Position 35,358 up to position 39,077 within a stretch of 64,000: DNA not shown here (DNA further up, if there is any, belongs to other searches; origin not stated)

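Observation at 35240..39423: Insulated three-gene orphan operon centred on a 1139-aa HExxH protein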

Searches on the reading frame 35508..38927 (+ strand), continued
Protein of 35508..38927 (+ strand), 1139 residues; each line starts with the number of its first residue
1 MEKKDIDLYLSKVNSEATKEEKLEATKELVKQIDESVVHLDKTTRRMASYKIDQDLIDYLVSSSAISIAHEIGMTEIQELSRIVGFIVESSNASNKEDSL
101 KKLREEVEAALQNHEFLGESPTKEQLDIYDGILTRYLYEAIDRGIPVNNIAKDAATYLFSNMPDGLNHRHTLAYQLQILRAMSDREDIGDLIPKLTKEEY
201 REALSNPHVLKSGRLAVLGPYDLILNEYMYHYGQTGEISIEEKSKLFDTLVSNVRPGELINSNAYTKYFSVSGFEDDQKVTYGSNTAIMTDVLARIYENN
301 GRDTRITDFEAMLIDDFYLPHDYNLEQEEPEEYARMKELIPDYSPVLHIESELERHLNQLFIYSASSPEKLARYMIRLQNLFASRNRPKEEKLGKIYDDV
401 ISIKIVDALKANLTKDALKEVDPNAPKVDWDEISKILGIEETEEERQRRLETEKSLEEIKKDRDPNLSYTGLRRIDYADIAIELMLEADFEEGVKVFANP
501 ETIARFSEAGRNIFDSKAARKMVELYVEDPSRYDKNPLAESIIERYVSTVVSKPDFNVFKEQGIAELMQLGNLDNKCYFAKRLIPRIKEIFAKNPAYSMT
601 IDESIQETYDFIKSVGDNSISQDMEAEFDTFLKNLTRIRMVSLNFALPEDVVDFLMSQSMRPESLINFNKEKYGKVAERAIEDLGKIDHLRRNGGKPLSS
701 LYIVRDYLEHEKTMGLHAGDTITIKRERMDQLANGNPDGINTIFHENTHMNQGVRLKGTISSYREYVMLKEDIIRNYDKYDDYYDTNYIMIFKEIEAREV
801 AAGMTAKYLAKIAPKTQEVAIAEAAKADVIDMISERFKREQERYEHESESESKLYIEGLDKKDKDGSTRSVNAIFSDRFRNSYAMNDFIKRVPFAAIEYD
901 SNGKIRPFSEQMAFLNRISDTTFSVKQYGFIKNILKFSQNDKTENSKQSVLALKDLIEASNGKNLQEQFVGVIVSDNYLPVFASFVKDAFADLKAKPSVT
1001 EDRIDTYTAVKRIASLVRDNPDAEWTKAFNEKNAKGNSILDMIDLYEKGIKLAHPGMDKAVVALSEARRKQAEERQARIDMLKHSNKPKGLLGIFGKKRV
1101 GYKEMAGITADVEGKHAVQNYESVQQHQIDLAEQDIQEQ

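Call 25: search_protein_representatives(alignment_id=A1)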
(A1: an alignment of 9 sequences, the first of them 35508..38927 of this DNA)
Query: 9 sequences, 1129 profile positions. Proteins with E-value up to 0.001 (for the whole library): 227; up to 1e-10: 110; up to 1e-30: 47. The best 150 are listed.
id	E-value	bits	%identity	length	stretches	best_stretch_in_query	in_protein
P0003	0.0e+00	1753.5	-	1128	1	1-1127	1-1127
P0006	0.0e+00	1626.9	-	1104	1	1-1124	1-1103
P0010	0.0e+00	1247.8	-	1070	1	1-1125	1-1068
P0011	0.0e+00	1110.8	-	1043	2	357-1124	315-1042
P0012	1.2e-267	907.4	-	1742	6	457-1057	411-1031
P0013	1.4e-266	903.9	-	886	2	455-1125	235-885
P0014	1.1e-254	864.5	-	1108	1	1-1065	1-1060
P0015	1.5e-223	761.4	-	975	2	470-1007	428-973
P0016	2.4e-170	585.2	-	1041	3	470-1118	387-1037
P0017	4.7e-169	580.9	-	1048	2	460-1056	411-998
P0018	3.8e-140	485.2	-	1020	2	457-1063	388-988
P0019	2.9e-125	435.9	-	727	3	460-795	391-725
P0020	3.1e-99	349.7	-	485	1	643-1119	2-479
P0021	3.3e-96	339.7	-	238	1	401-630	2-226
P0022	5.2e-96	339.0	-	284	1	1-278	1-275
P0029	7.1e-60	219.4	-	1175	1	495-1063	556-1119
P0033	2.5e-55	204.3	-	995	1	504-1058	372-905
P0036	5.4e-47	176.7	-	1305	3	506-1066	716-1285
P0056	1.7e-28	115.5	-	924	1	618-1063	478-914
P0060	8.1e-27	109.9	-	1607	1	538-970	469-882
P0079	7.6e-18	80.2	-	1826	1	623-936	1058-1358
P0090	1.0e-15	73.1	-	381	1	708-849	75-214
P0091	1.3e-15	72.8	-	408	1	707-822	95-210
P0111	1.6e-11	59.2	-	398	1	701-820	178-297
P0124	3.0e-10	55.0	-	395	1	707-807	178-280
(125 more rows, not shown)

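Call 27: search_protein_families(library=pfam, proteins=[P0012, P0029, P0036, P0060, P0079, P0090, P0091, P0111, P0124], max_evalue=0.01)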
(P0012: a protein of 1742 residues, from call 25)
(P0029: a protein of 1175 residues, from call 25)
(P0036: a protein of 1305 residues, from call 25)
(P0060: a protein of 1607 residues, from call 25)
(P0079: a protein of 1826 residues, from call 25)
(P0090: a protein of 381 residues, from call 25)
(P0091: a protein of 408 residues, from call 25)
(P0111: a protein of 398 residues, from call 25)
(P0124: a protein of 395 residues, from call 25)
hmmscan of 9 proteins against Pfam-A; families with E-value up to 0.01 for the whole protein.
P0012 (1742 aa): 0 families

P0029 (1175 aa): 0 families

P0036 (1305 aa): 2 families
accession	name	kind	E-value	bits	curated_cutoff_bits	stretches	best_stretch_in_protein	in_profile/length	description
PF14573.12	PP-binding_2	-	2.8e-05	24.7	32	0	399-445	12-55/96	Acyl-carrier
PF25713.1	N4_GP8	-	0.0033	18.4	25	0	83-110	32-59/62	Bacteriophage N4 DNA replication inhibitor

P0060 (1607 aa): 1 family
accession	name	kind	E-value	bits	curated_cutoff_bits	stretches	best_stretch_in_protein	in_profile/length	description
PF20573.4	DUF6782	-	0.0021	17.8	27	1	612-682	52-114/241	Putative metallopeptidase family (DUF6782)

P0079 (1826 aa): 0 families

P0090 (381 aa): 0 families

P0091 (408 aa): 0 families

P0111 (398 aa): 0 families

P0124 (395 aa): 0 families

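Call 39: search_protein_families(library=pfam, proteins=[L012:6310-7407:+, L008:11052-12020:+, L012:4241-5263:+, L007:1633-9162:+], max_evalue=0.1)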
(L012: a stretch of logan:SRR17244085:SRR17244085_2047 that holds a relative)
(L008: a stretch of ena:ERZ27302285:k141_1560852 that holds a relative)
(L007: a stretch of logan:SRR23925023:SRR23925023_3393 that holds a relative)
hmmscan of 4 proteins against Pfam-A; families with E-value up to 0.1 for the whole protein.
L012:6310-7407:+ (366 aa): 2 families
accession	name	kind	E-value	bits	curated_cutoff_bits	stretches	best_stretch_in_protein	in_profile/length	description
PF07804.18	HipA_C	-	0.0012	19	30.5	1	197-248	116-165/213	HipA-like C-terminal domain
PF00454.33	PI3_PI4_kinase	-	0.0021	18.4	27.1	1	143-270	83-208/241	Phosphatidylinositol 3- and 4-kinase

L008:11052-12020:+ (323 aa): 3 families
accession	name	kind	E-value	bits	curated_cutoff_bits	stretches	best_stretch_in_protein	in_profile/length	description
PF00454.33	PI3_PI4_kinase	-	0.0067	16.8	27.1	1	123-189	97-168/241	Phosphatidylinositol 3- and 4-kinase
PF00787.29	PX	-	0.042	14.8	21.6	1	233-252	12-31/84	PX domain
PF04263.21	TPK_catalytic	-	0.095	13.1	30.7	0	99-148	6-55/113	Thiamin pyrophosphokinase, catalytic domain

L012:4241-5263:+ (341 aa): 2 families
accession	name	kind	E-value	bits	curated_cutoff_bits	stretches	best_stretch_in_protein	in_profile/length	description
PF25056.1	DUF7793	-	0.0098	16.3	26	1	207-262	4-59/113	Domain of unknown function (DUF7793)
PF08651.15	DASH_Duo1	-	0.025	14.8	25.4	1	274-314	10-49/74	DASH complex subunit Duo1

L007:1633-9162:+ (2510 aa): 5 families
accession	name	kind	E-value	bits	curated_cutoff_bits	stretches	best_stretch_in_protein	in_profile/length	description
PF04851.21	ResIII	-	1.6e-18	67.6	22.5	1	819-1029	2-164/164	Type III restriction enzyme, res subunit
PF00270.35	DEAD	-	1.6e-10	41.4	26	1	824-1030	3-162/167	DEAD/DEAH box helicase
PF01966.28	HD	-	3.6e-08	34.1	22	1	56-173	2-115/116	HD domain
PF24391.1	HD-CE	-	1.5e-05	25.3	27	1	48-153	4-167/263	HD-CE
PF00271.37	Helicase_C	-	0.0062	17.2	23.5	1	1147-1266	9-106/110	Helicase conserved C-terminal domain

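Call 51: search_dna_similar(query=window:35508-38927:+, collection=plasmids, mode=protein, max_evalue=0.001, max_rows=15)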
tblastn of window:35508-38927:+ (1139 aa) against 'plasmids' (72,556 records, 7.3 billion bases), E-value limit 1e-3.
No match.

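Call 52: search_dna_similar(query=window:35508-38927:+, collection=phages, mode=protein, max_evalue=0.001, max_rows=15)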
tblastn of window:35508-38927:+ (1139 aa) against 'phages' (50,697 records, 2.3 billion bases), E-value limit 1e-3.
No match.

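Call 53: search_protein_families(library=phrogs, proteins=[window:35508-38927:+], max_evalue=0.1)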
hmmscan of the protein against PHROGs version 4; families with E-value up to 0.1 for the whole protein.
window:35508-38927:+ (1139 aa): 2 families
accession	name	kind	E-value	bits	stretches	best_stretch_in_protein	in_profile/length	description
phrog_38097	-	unknown function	0.046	14.7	0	1024-1067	15-58/85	-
phrog_10499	-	unknown function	0.054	14.8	0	740-810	79-143/149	-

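Call 55: predict_structure(alignment_id=A4)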
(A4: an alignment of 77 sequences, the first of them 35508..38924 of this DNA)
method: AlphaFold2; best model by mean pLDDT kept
length: 1139 residues; sequences in the alignment: 77
mean_pLDDT: 92.2   pTM: 0.86
mean pLDDT of the five models: 92.2, 91.2, 91.1, 90.5, 90.6
residues with pLDDT >= 90: 959; 70-90: 116; 50-70: 39; < 50: 25
segments of 3 or more residues with pLDDT < 50: 819-822, 1085-1100, 1136-1139
pLDDT, mean of each block of 10 residues (from residue 1): 96 95 97 87 64 90 98 96 95 97 97 93 96 97 96 97 94 96 96 97 93 88 97 96 97 96 97 96 97 97 97 97 97 97 96 97 95 98 95 98 98 96 85 90 92 85 90 97 98 98 97 98 96 91 98 97 98 94 97 96 98 95 98 98 96 98 95 97 98 94 97 96 97 96 98 94 97 85 91 98 98 73 57 89 97 96 94 94 95 96 93 91 92 90 88 94 91 92 95 95 95 96 94 94 97 96 94 85 52 41 55 73 74 55
secondary structure, 60 per line:
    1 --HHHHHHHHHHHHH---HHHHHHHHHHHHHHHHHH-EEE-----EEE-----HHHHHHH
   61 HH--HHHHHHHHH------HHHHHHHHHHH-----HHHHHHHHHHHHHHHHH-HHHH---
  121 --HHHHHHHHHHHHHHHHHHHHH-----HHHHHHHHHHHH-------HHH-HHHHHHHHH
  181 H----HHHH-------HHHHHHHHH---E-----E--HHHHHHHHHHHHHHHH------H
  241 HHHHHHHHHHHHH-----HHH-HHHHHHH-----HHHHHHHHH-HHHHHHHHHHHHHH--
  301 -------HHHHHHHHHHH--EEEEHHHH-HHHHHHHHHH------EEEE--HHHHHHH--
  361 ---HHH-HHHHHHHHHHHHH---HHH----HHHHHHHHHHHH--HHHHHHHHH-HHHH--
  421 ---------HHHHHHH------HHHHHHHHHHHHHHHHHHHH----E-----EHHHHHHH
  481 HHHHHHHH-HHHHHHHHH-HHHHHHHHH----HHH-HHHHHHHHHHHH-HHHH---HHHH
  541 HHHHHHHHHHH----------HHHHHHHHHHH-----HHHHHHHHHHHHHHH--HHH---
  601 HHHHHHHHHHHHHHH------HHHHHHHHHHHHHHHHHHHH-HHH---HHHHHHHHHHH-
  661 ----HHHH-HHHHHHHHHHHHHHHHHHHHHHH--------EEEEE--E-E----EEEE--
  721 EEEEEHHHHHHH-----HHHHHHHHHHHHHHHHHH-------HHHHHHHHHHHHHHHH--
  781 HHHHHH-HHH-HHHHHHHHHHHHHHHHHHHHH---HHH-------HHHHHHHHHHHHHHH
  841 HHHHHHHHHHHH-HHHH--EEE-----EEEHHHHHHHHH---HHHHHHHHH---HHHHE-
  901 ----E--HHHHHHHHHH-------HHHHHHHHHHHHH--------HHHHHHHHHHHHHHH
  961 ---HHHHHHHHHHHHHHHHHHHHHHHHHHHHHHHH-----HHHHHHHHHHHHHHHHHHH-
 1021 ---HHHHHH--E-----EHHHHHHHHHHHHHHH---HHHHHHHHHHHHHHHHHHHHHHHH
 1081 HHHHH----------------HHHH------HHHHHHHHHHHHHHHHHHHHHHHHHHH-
elements in order (helices of 4 or more, strands of 3 or more residues): H3-15 H19-36 E38-40 E46-48 H54-62 H65-73 H80-90 H96-112 H114-117 H123-143 H149-160 H172-181 H186-189 H197-205 H218-233 H240-253 H263-269 H275-283 H285-298 H308-318 E321-324 H325-328 H330-339 E346-349 H352-358 H368-380 H391-402 H405-413 H415-418 H430-436 H443-462 H474-488 H490-498 H500-508 H517-528 H530-533 H537-551 H562-572 H578-592 H601-615 H622-641 H649-659 H665-668 H670-692 E701-705 E715-718 E721-725 H726-732 H738-755 H763-778 H781-786 H792-812 H826-852 H854-857 E860-862 E868-870 H871-879 H883-891 H895-898 H908-917 H925-937 H946-960 H964-995 H1001-1019 H1024-1029 H1039-1053 H1057-1085 H1102-1105 H1112-1138
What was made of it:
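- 35508..38927 (+): Large protein: 1139 aa, 131 kDa, soluble, all-alpha, with an embedded zincin core. AlphaFold2 pLDDT 92.2, pTM 0.86 (call 55).
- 37515..37943 (+): Zincin core (residues 670-812): N-helix 670-692; strands 701-705, 715-718 and 721-725; HExxH helix 738-755; insert helices 763-786; Glu helix 792-812. DSSP of the model (call 55).
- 38763..38924 (+): C-terminal tail (residues 1086-1139): a low-confidence segment with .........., then the conserved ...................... helix. Candidate docking region for a partner (inferred). pLDDT 41-74 (call 55).
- Checked: DSSP on the AlphaFold2 model is almost all helix (call 55).
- Zincin, predicted structure: the confident model (pLDDT 92.2) has an N-helix, a three-stranded sheet, an HExxH helix and a Glu helix (call 55). 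They sit on the expected secondary-structure elements (call 55).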

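Call 57: fold_search(model_id=the predicted structure, library=pdb)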
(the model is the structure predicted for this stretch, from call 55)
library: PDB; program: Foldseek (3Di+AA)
matches with E <= 10: 409; with E <= 0.001: 5
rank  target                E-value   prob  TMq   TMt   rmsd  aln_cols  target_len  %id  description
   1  5h2v_A                6.1e-04  0.96  0.15  0.15  24.7      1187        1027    9  Crystal structure of the karyopherin Kap121p bound to the SUMO protease Ulp1p (released 2016-12-14)
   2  4zj7_A                7.9e-04  0.93  0.14  0.15  26.4      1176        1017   10  Crystal structure of the karyopherin Kap121p bound to the extreme C-terminus of the protein phosphatase Cdc14p (released 2015-06-03)
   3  8or2_C                8.9e-04  0.89  0.12  0.12  31.2      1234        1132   12  CAND1-CUL1-RBX1-DCNL1 (released 2023-06-28)
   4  7uth_A                9.6e-04  0.84  0.12  0.12  39.2      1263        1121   10  Gea2 open/open conformation (composite structure) (released 2022-08-24)
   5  6qdl                  1.0e-03  0.98  0.16  0.19  22.6      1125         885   11  Molecular features of the UNC-45 chaperone critical for binding and folding muscle myosin (released 2019-10-30)
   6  6xte_A                1.2e-03  0.91  0.14  0.14  28.0      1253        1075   12  Human karyopherin RanBP5 (isoform-1) (released 2020-04-22)
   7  9n74_LM               1.2e-03  0.82  0.11  0.09  45.1      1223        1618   10  SSU processome maturation and disassembly, State H (released 2025-10-29)
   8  4xrk                  1.3e-03  0.95  0.13  0.16  24.5      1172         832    9  Crystal Structure of Importin Beta in a Polyethylene Glycol Condition (released 2016-01-27)
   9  4fdd_A                1.5e-03  0.96  0.14  0.17  26.9      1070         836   10  Crystal structure of KAP beta2-PY-NLS (released 2012-07-18)
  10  9m1n_D                1.5e-03  0.94  0.15  0.15  26.2      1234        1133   10  Cryo-EM structure of the TBC-DC-Arl2-alpha-beta-tubulin complex with GDP-AlFx (released 2025-10-22)
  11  6af0_A                1.5e-03  0.91  0.12  0.14  36.6      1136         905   10  Structure of Ctr9, Paf1 and Cdc73 ternary complex from Myceliophthora thermophila (released 2018-09-19)
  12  8tj5_P                1.8e-03  0.66  0.11  0.09  34.6      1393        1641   10  Inner spoke ring of the yeast NPC (released 2023-10-11)
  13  4n78_B                1.9e-03  0.35  0.09  0.09  39.4      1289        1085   10  The WAVE Regulatory Complex Links Diverse Receptors to the Actin Cytoskeleton (released 2014-02-05)
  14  7dkh_I                2.4e-03  0.93  0.13  0.15  32.9      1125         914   12  Crystal structure of the Ctr9/Paf1/Cdc73/Rtf1 quaternary complex (released 2021-11-24)
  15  2qmr_C                2.4e-03  0.85  0.12  0.15  26.8      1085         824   10  Karyopherin beta2/transportin (released 2007-10-30)
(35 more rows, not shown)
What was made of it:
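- On Zincin-like metallopeptidase superfamily (gluzincin/MPTase type): Full-length Foldseek is uninformative (call 57).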
